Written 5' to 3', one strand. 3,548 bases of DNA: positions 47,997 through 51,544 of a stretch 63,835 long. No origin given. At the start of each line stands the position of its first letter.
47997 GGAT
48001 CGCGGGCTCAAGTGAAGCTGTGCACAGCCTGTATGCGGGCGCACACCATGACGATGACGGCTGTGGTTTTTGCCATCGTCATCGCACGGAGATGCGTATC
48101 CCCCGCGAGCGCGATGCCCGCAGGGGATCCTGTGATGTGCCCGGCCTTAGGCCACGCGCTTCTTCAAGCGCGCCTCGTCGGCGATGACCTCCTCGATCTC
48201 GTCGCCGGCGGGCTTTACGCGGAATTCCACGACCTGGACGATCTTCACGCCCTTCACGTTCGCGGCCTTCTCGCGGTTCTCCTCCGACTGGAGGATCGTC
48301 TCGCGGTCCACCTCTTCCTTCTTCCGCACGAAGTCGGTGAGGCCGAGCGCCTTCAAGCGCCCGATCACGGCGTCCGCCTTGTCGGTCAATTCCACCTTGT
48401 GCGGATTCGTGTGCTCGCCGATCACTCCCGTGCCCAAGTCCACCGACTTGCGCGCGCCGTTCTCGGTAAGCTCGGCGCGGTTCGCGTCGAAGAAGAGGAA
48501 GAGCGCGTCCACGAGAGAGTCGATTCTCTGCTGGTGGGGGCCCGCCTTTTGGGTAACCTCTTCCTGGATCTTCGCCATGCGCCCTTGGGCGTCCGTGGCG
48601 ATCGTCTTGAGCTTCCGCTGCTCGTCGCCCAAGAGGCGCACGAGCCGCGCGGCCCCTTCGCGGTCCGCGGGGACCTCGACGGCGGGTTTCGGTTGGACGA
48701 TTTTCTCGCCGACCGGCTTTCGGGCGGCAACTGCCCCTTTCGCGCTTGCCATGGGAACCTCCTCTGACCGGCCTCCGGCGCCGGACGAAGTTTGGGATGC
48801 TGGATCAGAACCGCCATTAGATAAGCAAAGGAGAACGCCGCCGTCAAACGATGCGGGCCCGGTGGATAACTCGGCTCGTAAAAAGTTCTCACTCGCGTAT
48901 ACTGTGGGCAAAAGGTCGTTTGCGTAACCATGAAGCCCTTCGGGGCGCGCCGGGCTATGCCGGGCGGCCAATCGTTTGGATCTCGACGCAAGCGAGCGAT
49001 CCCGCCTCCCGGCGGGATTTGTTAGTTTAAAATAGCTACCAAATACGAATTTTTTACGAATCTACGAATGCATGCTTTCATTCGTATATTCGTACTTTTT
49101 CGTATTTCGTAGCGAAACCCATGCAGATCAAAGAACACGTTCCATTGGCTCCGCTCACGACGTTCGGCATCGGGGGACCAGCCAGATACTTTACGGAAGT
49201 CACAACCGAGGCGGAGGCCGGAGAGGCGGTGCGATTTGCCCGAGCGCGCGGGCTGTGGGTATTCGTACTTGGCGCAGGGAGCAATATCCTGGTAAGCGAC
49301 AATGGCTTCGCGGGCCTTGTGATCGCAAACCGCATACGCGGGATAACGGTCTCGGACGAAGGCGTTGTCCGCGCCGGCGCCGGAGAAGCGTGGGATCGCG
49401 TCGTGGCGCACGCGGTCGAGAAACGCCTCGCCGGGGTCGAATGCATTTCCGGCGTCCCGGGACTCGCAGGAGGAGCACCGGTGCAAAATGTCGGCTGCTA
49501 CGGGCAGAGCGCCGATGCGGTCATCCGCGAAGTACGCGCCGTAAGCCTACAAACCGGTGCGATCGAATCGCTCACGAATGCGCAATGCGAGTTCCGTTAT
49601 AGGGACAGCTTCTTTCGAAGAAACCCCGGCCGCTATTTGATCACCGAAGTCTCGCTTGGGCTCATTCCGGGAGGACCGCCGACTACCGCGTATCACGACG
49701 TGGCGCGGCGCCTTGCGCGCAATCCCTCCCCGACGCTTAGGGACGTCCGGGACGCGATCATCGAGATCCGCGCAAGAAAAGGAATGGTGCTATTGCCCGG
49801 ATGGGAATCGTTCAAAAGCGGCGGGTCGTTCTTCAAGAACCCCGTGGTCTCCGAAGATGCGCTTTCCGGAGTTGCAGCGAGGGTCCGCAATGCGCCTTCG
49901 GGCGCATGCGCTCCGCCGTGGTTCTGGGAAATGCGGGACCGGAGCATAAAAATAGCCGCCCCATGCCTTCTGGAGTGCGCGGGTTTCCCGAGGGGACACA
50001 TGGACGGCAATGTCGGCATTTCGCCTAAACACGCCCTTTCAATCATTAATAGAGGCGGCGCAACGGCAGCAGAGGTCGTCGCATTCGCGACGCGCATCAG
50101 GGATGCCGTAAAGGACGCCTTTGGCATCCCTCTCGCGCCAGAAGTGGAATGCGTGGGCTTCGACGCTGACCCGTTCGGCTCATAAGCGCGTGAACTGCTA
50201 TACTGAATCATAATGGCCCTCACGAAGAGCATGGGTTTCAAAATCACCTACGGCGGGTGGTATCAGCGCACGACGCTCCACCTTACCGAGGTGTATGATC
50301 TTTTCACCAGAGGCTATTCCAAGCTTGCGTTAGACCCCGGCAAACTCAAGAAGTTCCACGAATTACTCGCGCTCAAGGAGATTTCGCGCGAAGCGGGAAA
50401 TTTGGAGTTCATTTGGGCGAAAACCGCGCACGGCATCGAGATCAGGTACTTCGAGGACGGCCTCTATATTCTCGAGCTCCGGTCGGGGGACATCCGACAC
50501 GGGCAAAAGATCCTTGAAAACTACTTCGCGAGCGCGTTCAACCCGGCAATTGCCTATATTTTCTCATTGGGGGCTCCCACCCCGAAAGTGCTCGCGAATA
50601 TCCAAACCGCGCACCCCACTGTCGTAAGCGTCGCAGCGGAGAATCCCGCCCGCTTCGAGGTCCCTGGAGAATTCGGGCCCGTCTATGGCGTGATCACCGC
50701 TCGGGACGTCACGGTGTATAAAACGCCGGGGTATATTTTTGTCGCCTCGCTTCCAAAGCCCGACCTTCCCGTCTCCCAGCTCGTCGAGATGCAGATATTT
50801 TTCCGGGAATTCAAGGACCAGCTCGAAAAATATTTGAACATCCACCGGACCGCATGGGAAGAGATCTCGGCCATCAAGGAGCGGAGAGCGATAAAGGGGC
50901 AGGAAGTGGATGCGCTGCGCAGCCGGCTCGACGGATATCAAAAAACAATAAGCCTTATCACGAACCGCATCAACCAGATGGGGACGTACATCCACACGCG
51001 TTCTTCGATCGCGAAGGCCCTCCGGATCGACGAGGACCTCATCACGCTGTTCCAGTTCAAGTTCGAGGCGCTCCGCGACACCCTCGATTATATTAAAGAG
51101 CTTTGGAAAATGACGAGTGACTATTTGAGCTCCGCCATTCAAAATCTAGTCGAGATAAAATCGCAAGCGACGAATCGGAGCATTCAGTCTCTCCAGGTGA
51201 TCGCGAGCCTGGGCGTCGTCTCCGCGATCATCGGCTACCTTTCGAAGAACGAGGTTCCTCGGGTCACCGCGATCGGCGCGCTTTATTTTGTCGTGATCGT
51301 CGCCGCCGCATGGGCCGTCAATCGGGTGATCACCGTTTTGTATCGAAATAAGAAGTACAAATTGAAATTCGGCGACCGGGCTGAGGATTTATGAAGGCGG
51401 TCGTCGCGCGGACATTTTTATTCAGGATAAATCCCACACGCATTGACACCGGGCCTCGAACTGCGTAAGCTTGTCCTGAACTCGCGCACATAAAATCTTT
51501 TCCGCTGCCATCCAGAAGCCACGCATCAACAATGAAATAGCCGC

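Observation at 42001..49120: Accessory island between ssrA and murB: phage/plasmid-type replication module plus orphan genes, with no integrase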

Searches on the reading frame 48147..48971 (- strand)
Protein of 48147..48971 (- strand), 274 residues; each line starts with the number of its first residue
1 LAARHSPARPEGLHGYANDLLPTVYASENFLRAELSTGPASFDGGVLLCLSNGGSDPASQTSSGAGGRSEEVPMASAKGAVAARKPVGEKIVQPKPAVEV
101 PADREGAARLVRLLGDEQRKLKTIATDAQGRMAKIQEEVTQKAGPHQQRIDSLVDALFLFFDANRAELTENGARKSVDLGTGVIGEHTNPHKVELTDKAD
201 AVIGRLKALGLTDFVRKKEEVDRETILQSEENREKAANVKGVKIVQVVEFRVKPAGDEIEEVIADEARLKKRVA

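Call 4: search_protein_families(library=pfam, proteins=[window:48147-48971:-], max_evalue=0.1)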
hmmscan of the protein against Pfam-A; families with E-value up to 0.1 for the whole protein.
window:48147-48971:- (274 aa): 1 family
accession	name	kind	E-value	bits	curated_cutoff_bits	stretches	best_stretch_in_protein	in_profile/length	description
PF07352.17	Phage_Mu_Gam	-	1.7e-26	93.4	28.3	1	105-254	2-149/149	Bacteriophage Mu Gam like protein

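Call 5: search_protein_families(library=phrogs, proteins=[window:48147-48971:-], max_evalue=0.1)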
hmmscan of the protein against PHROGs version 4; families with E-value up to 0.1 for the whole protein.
window:48147-48971:- (274 aa): 3 families
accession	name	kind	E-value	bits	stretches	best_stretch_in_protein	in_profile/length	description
phrog_491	-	DNA, RNA and nucleotide metabolism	2.3e-29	103.3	1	94-261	7-174/176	Mu Gam-like end protection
phrog_18351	-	moron, auxiliary metabolic gene and host takeover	2e-16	61.1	1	94-231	9-145/298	host nuclease inhibitor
phrog_2205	-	DNA, RNA and nucleotide metabolism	1.6e-05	25.4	1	103-226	28-146/183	Mu Gam-like end protection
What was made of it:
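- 48147..48752 (-): g8, a Mu Gam family (Ku-like) double-strand DNA-end-binding protein of 201 aa. PF07352, E 1.7e-26 (call 4). phrog_491 (call 5).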

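Call 6: search_protein_families(library=padloc, proteins=[window:48147-48971:-], max_evalue=0.1)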
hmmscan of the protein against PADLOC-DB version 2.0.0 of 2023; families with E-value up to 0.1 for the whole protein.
window:48147-48971:- (274 aa): 0 families

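Call 7: search_protein_families(library=ncbifam, proteins=[window:48147-48971:-], max_evalue=0.1)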
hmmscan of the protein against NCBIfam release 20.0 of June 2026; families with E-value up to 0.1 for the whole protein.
window:48147-48971:- (274 aa): 0 families

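Call 14: find_homologous_proteins(query=window:48147-48971:-)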
Query window:48147-48971:- (274 aa): 13 proteins with E <= 0.001 among 3757 candidates.
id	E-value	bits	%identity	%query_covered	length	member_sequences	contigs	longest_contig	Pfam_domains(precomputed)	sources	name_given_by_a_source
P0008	1.1e-117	410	100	73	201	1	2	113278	PF07352.18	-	-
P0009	8.2e-68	247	61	65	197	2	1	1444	PF07352.18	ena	-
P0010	1.1e-66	243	63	70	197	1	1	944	PF07352.18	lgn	-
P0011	1.9e-66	242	63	70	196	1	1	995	PF07352.18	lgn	-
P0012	7.2e-66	241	64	70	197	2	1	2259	PF07352.18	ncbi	-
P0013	3.4e-63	232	61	70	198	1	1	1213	PF07352.18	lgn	-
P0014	2.7e-62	229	60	70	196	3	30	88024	PF07352.18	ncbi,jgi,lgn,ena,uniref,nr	ncbi:hypothetical protein COY65_02885 [Candidatus Jorgensenbacteria bacterium CG_4_10_14_0_8_um_filt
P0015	8.8e-62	227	61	64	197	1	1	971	PF07352.18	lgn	-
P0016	1.0e-61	227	62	70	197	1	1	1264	PF07352.18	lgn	-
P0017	1.7e-61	226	62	70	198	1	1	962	PF07352.18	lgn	-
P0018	1.4e-59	220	59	65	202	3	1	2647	PF07352.18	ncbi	-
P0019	1.5e-58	217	60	64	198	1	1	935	PF07352.18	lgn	-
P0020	2.3e-58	216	58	69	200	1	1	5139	PF07352.18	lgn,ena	-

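Call 15: find_encoding_contigs(protein=P0014, flank=10000, max_places=8)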
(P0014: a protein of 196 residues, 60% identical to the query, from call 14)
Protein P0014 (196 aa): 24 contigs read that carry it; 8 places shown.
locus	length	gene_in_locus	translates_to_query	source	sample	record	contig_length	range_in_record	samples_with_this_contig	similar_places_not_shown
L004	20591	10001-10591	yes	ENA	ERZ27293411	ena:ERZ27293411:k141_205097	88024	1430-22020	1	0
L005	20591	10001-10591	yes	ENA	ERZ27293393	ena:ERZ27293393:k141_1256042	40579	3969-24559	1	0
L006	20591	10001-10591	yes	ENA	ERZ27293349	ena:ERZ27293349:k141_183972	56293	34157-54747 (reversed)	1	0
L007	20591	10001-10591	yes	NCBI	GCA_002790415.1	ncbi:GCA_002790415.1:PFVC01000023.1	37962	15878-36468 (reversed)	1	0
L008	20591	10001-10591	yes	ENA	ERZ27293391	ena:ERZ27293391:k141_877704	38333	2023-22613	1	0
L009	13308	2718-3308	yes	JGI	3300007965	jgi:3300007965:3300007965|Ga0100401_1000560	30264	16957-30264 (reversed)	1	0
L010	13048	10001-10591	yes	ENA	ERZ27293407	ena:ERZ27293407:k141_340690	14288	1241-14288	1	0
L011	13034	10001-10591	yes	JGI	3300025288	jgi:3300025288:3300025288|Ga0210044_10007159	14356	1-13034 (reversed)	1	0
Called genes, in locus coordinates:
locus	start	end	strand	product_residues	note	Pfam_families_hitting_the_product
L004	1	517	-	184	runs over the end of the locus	PF04011:LemA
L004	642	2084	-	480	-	PF02511:Thy1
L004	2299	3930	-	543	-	PF00118:Cpn60_TCP1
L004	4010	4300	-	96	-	PF00166:Cpn10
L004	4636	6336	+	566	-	PF13328:HD_4, PF01966:HD, PF04607:RelA_SpoT, PF02824:TGS, PF01842:ACT (faint), PF13291:ACT_4, PF22629:ACT_AHAS_ss (weak)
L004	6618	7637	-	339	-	PF02195:ParB_N, PF17762:HTH_ParB, PF23552:ParB_C (weak)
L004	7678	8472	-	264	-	PF00142:Fer4_NifH (faint), PF01656:CbiA, PF06564:CBP_BcsQ, PF09140:MipZ (weak), PF10609:ParA (faint), PF13614:AAA_31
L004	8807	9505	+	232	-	PF14528:LAGLIDADG_3 (faint)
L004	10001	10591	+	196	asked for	PF07352:Phage_Mu_Gam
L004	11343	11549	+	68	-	PF13560:HTH_31, PF12844:HTH_19, PF01381:HTH_3, PF13443:HTH_26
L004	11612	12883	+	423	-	PF00079:Serpin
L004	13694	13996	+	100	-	-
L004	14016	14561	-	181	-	PF01569:PAP2, PF14378:PAP2_3 (weak)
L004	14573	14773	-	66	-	PF01084:Ribosomal_S18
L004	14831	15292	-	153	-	PF00436:SSB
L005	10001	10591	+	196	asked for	PF07352:Phage_Mu_Gam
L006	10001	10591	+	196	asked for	PF07352:Phage_Mu_Gam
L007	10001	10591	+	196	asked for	PF07352:Phage_Mu_Gam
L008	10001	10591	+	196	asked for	PF07352:Phage_Mu_Gam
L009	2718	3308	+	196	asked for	PF07352:Phage_Mu_Gam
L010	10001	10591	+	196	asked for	PF07352:Phage_Mu_Gam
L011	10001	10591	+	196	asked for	PF07352:Phage_Mu_Gam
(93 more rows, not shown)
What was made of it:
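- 48147..48752 (-): 58-64% identity to chromosomal homologues, one named Candidatus Jorgensenbacteria (calls 14, 15).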

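Call 26: find_encoding_contigs(protein=P0020, flank=10000)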
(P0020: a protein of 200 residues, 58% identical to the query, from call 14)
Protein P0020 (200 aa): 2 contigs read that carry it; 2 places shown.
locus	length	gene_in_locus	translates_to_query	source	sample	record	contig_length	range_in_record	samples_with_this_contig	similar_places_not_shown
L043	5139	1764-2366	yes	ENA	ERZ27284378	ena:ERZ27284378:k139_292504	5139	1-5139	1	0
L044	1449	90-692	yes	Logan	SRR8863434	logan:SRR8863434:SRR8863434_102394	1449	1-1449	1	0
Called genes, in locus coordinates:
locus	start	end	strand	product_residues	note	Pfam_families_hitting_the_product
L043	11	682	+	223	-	PF02230:Abhydrolase_2 (faint), PF00561:Abhydrolase_1, PF12146:Hydrolase_4 (weak), PF12695:Abhydrolase_5 (faint), PF02129:Peptidase_S15, PF12697:Abhydrolase_6 (weak), PF00326:Peptidase_S9, PF01738:DLH, +1 more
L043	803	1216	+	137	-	PF00072:Response_reg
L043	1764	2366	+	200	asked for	PF07352:Phage_Mu_Gam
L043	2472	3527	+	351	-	-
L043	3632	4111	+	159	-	PF01641:SelR, PF24046:At4g08330 (faint)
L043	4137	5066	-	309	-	-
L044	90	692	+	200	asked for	PF07352:Phage_Mu_Gam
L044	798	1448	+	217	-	?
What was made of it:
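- Closest known: Phage Mu Gam / Ku family end-binding proteins. Different: Its 58-64% homologues are single chromosomal genes in related candidate-phyla bacteria (calls 14, 15, 26).
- Gam homologues are single chromosomal genes (calls 15, 26).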

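Call 95: find_encoding_contigs(protein=P0008, flank=10000)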
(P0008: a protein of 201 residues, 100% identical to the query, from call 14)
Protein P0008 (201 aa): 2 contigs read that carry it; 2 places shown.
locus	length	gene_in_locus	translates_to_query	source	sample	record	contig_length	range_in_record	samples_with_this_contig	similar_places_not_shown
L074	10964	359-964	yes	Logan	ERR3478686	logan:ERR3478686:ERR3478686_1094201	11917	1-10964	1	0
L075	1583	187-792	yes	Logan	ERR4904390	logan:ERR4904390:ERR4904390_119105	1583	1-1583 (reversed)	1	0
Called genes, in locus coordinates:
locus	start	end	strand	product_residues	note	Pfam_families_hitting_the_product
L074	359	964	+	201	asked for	PF07352:Phage_Mu_Gam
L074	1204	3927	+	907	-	PF13155:Toprim_2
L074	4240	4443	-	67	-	-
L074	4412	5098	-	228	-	-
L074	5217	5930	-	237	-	-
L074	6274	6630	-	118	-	-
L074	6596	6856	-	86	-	-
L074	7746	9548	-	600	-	-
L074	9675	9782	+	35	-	-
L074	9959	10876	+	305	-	-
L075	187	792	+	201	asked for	PF07352:Phage_Mu_Gam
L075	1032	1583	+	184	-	?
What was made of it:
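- g1 was not called in L074 (call 95). g2, g4 and g6 were called by an independent pipeline (call 95).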

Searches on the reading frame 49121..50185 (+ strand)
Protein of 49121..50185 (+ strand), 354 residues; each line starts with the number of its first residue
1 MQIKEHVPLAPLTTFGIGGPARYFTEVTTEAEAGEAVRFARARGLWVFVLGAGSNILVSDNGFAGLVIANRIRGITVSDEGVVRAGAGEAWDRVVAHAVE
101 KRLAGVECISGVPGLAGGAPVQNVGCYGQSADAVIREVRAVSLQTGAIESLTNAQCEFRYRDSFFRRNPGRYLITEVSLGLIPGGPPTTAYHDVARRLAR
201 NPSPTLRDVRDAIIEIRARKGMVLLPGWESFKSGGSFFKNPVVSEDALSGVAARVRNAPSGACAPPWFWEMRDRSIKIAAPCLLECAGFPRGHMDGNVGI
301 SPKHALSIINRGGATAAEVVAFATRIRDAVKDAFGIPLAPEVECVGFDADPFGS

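Call 4: search_protein_families(library=pfam, proteins=[window:49121-50185:+], max_evalue=0.1)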
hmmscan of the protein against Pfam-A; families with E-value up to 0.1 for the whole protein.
window:49121-50185:+ (354 aa): 2 families
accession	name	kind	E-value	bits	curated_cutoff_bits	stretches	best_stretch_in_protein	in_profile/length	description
PF02873.21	MurB_C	-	6.9e-20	71.5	27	1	209-345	2-99/99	UDP-N-acetylenolpyruvoylglucosamine reductase, C-terminal domain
PF01565.28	FAD_binding_4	-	4.5e-18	65.7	26.4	1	23-149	3-136/139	FAD binding domain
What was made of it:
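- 49121..50185 (+): murB, the right landmark. MurB_C and FAD_binding_4 (call 4).
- Checked: murB lies at 49121-50185 (MurB_C and FAD_binding_4, call 4).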

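Call 16: find_related_loci(query=window:49121-50185:+, collection=genome_contigs, flank=10000)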
Query window:49121-50185:+ (354 aa) in genome_contigs; peptide patterns used: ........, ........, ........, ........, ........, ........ (x = any residue, [..] = any of these).
209 stretches matched a pattern; 31 encode a relative of the query (tblastn E <= 1e-3); 31 distinct loci.
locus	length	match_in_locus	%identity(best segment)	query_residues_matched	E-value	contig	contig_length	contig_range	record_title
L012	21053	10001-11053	47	1-350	3e-93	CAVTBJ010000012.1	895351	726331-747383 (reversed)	MAG: Terriglobia bacterium isolate MFD02416.bin.2.248 genome assembly, contig: contig_87240, whole genome shotgun sequen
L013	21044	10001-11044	47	1-350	9e-92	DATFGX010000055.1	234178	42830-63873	MAG TPA_asm: Blastocatellia bacterium isolate SMAG_U8674 k141_767742, whole genome shotgun sequence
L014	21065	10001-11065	46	1-350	3e-91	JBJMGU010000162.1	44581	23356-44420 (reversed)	MAG: Blastocatellia bacterium isolate H2_16_all_fractions_metab_conc_16_60_11 k255_5606465, whole genome shotgun sequenc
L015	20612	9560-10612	46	1-346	1e-88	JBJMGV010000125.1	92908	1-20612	MAG: Blastocatellia bacterium isolate H3_16_all_fractions_metab_conc_90_60_0 k255_8457834, whole genome shotgun sequence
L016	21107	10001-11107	46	1-347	1e-87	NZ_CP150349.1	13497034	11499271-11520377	Sorangium sp. So ce726 chromosome, complete genome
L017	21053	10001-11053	46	3-348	7e-87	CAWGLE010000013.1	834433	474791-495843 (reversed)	MAG: Candidatus Sulfomarinibacteraceae bacterium isolate MFD09779.bin.1.280 genome assembly, contig: contig_4858, whole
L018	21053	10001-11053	45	1-347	6e-86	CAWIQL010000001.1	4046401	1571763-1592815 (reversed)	MAG: uncultured Acidobacteriota bacterium isolate MFD01689.bin.1.32 genome assembly, contig: contig_15989, whole genome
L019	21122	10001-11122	46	1-347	3e-85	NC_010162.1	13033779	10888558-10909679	Sorangium cellulosum So ce56, complete sequence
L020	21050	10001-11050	45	4-348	4e-85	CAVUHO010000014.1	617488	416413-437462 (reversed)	MAG: Candidatus Sulfomarinibacteraceae bacterium isolate MFD04716.bin.1.4 genome assembly, contig: contig_6526, whole ge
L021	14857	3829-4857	47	2-349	9e-85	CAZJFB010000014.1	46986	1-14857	MAG TPA_asm: uncultured Chloracidobacterium sp. isolate binchicken_co118_273 genome assembly, contig: NODE_672_length_46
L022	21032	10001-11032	46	7-351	2e-84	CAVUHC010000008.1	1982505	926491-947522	MAG: uncultured Acidobacteriota bacterium isolate MFD02242.bin.2.68 genome assembly, contig: contig_948, whole genome sh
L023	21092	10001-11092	44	4-351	2e-84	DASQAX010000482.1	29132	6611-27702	MAG TPA_asm: Vicinamibacterales bacterium isolate SMAG_U11656 k141_377801, whole genome shotgun sequence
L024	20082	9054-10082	46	7-350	5e-84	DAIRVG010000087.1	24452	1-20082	MAG TPA_asm: Vicinamibacterales bacterium isolate CTOTU25967 NODE_450_length_24452_cov_10.547157, whole genome shotgun s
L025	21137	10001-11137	45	1-347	3e-83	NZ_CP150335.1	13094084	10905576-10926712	Sorangium sp. So ce375 chromosome, complete genome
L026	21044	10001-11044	45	1-350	8e-78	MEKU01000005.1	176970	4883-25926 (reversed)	MAG: Acidobacteria bacterium RIFCSPLOWO2_02_FULL_67_21 rifcsplowo2_02_scaffold_1193, whole genome shotgun sequence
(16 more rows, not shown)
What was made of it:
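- Tried and rejected: Synteny test with murB on species-representative genomes (call 16).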

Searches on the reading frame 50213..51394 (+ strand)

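Call 7: search_protein_families(library=ncbifam, proteins=[window:50213-51394:+], max_evalue=0.1)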
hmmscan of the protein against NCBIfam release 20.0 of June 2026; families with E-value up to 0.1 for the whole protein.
window:50213-51394:+ (393 aa): 3 families
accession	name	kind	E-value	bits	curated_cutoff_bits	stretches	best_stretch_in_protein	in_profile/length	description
NF033928.1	alph_xenorhab_A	subfamily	0.018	14.3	125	1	229-323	230-317/339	alpha-xenorhabdolysin family binary toxin subunit A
NF052527.1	Mn_arylsulf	exception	0.033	13.1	850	1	176-260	202-285/479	manganese-dependent arylsulfatase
NF045487.1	ASRP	equivalog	0.053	12.1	300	1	216-309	317-410/593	archaea-specific SMC-related protein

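Call 24: search_protein_families(library=pfam, proteins=[window:50213-51394:+], max_evalue=0.001)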
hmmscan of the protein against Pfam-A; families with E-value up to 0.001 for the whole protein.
window:50213-51394:+ (393 aa): 0 families
